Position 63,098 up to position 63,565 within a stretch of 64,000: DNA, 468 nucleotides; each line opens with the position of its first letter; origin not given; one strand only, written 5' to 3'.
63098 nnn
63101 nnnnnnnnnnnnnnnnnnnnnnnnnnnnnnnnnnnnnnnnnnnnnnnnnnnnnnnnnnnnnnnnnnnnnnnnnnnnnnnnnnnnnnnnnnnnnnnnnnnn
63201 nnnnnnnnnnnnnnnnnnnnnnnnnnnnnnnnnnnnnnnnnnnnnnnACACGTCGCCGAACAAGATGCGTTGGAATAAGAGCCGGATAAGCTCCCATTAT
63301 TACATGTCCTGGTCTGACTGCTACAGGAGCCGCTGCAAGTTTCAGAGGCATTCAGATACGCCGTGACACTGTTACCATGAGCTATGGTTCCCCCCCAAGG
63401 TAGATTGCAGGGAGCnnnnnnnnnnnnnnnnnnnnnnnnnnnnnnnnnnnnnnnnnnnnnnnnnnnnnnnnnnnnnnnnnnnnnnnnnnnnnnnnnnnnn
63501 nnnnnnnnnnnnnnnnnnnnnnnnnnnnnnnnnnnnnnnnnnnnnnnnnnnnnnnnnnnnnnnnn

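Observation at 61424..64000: Convergent partner: a 5'-truncated giant Cys-rich modular protein sharing its C-terminal domain with the neighbour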

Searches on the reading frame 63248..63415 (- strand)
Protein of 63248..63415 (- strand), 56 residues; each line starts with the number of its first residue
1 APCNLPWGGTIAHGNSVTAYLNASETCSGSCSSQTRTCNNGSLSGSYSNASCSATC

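Call 78: find_related_loci(query=window:63248-63415:-, collection=genome_contigs, flank=500)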
Query window:63248-63415:- (56 aa) in genome_contigs; peptide patterns used: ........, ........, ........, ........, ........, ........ (x = any residue, [..] = any of these).
599 stretches matched a pattern (row limit reached: there are more); 20 encode a relative of the query (tblastn E <= 1e-3); 20 distinct loci.
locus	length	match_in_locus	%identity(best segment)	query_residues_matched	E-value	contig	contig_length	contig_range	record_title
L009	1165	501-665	71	1-55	1e-21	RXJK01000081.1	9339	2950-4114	MAG: Hyphomicrobiales bacterium isolate AWTP1-13 sample_193_scaffold_1697, whole genome shotgun sequence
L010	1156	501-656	69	3-54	1e-19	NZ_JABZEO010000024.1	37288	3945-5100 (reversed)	Allochromatium humboldtianum strain DSM 21881 assembly_contig_24, whole genome shotgun sequence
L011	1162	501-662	63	1-54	2e-18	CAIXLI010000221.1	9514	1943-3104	MAG: uncultured proteobacterium isolate I2_bin-054 genome assembly, contig: bin-054:221/228, whole genome shotgun sequen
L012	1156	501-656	63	3-54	3e-18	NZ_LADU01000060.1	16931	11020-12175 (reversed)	MAG: Hyphomonas sp. BRH_c22 BRHa_1004475, whole genome shotgun sequence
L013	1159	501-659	57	3-55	3e-16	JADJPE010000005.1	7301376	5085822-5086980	MAG: Deltaproteobacteria bacterium isolate Fred_18-Q3-R57-64_BATAC.308 tig01546525-10-72987380, whole genome shotgun seq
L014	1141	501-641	66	8-54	5e-15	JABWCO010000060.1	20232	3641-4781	MAG: Bdellovibrio sp. isolate MAG_58 scaffold_2748, whole genome shotgun sequence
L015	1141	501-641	68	8-54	9e-15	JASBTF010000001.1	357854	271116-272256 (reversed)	MAG: Pseudomonadota bacterium isolate BWSM_27 k141_260134, whole genome shotgun sequence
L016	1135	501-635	64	8-52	6e-14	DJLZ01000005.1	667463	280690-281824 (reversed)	MAG TPA_asm: Proteobacteria bacterium UBA6503 UBA6503_contig_132, whole genome shotgun sequence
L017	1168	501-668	57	1-56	9e-14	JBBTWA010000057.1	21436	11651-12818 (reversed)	MAG: Patescibacteria group bacterium isolate H43-bin063_1 H43_bin063_1_000000000057, whole genome shotgun sequence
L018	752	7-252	56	1-55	3e-13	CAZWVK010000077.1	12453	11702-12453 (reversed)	MAG TPA_asm: uncultured Pseudobdellovibrionaceae bacterium isolate SRP304446_co1_112 genome assembly, contig: NODE_3567_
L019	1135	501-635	56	8-52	1e-12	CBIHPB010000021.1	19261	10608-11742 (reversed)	MAG TPA_asm: uncultured Bdellovibrio sp. isolate SRR18156191_binner12_Refined_11 genome assembly, contig: ERZ27336852.63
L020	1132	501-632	50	11-54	5e-12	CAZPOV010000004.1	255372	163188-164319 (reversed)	MAG TPA_asm: uncultured Pseudobdellovibrionaceae bacterium isolate SRP321284_co1_298 genome assembly, contig: NODE_32_le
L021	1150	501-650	54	5-54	5e-12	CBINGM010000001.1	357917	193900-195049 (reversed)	MAG TPA_asm: uncultured Pseudobdellovibrio sp. isolate SRR16817036_concoct_18 genome assembly, contig: ERZ27393611.1, wh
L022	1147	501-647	53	5-53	8e-12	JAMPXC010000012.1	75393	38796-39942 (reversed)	MAG: Pseudobdellovibrio sp. isolate R2F_R2FSRR_metabat.19 R2F_C161, whole genome shotgun sequence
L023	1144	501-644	52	5-52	1e-11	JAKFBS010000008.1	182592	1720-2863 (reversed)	MAG: Bdellovibrio sp. isolate LC001 contig-124_21, whole genome shotgun sequence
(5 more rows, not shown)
